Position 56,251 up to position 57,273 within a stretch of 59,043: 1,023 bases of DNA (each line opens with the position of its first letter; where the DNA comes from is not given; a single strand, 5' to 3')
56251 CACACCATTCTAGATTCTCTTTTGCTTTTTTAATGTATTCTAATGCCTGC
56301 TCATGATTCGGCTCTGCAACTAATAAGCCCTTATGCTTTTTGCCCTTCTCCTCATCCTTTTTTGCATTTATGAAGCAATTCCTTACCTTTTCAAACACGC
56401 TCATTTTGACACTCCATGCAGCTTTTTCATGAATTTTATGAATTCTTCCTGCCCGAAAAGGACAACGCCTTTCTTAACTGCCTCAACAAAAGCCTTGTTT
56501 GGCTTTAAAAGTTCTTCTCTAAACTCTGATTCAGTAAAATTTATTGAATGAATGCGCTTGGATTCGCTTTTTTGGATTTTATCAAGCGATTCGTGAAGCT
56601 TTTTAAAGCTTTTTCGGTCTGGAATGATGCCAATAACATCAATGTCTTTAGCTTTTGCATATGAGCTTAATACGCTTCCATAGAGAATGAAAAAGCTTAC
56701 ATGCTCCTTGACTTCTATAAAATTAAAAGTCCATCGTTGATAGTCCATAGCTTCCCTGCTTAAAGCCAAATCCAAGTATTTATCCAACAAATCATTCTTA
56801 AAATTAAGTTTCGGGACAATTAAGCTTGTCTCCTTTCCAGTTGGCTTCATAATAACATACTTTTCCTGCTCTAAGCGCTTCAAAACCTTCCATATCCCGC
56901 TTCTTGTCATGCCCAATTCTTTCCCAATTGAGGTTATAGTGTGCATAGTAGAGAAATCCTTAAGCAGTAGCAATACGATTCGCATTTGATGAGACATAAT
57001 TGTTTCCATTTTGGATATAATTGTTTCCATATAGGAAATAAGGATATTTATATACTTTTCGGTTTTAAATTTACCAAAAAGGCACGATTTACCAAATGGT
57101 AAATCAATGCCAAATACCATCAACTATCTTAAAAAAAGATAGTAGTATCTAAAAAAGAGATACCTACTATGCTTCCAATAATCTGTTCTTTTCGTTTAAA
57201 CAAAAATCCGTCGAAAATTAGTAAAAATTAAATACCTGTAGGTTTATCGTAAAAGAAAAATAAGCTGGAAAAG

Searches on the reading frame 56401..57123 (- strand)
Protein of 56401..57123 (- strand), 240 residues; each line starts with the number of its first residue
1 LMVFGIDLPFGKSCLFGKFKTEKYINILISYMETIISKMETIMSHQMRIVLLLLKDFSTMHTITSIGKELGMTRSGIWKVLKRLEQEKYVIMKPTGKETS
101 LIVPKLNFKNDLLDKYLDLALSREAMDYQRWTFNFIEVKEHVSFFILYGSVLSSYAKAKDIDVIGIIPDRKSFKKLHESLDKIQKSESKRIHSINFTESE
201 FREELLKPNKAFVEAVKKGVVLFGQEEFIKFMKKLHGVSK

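Call 7: search_protein_families(library=pfam, proteins=[window:56401-57123:-], max_evalue=0.01)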
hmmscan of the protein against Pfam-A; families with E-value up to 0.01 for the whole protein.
window:56401-57123:- (240 aa): 4 families
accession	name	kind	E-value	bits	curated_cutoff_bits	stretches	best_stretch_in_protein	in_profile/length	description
PF08279.18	HTH_11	-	3.1e-05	24.2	25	1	46-92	2-47/55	HTH domain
PF18765.7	Polbeta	-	0.0012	19.4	26.9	1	136-213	7-88/93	Polymerase beta, Nucleotidyltransferase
PF13412.12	HTH_24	-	0.0039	17.2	21.9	1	62-90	19-47/48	Winged helix-turn-helix DNA-binding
PF12802.13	MarR_2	-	0.009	16.6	27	0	49-91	10-51/61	MarR family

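Call 8: search_protein_families(library=padloc, proteins=[window:56401-57123:-], max_evalue=0.01)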
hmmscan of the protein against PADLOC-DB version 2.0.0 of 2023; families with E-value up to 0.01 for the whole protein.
window:56401-57123:- (240 aa): 7 families
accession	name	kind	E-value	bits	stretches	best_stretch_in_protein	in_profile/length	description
PDLC04368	PDC-M05A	-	3.4e-09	34.8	1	46-226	15-192/201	-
PDLC04372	PDC-M05A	-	0.0001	20.6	1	139-220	73-153/167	-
PDLC01848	CARF3--CARF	-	0.00042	18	1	41-94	130-183/197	-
PDLC04369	PDC-M05A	-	0.00044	17.9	1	139-221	100-182/201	-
PDLC01852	CARF3--CARF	-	0.0011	16.9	1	37-98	135-195/208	-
PDLC01870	CARF3--CARF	-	0.003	15.4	1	43-94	134-185/228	-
PDLC01438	Csa3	-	0.0044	15.1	0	42-117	144-210/305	"CAS-I,CAS-II,CAS-III,CAS-IV,CAS-V,CAS-VI; associated_signaling"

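Call 9: search_protein_families(library=ncbifam, proteins=[window:56401-57123:-], max_evalue=1)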
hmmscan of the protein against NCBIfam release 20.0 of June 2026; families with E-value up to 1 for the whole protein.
window:56401-57123:- (240 aa): 2 families
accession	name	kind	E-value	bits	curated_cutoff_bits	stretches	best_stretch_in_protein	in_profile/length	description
NF008848.0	PRK11886.1-3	equivalog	0.00034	19.8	362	1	46-96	2-52/319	bifunctional biotin--[acetyl-CoA-carboxylase] ligase/biotin operon repressor BirA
TIGR01884.1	cas_HTH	subfamily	0.046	13.1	60.2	1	33-101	131-196/202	CRISPR-associated CARF protein Csa3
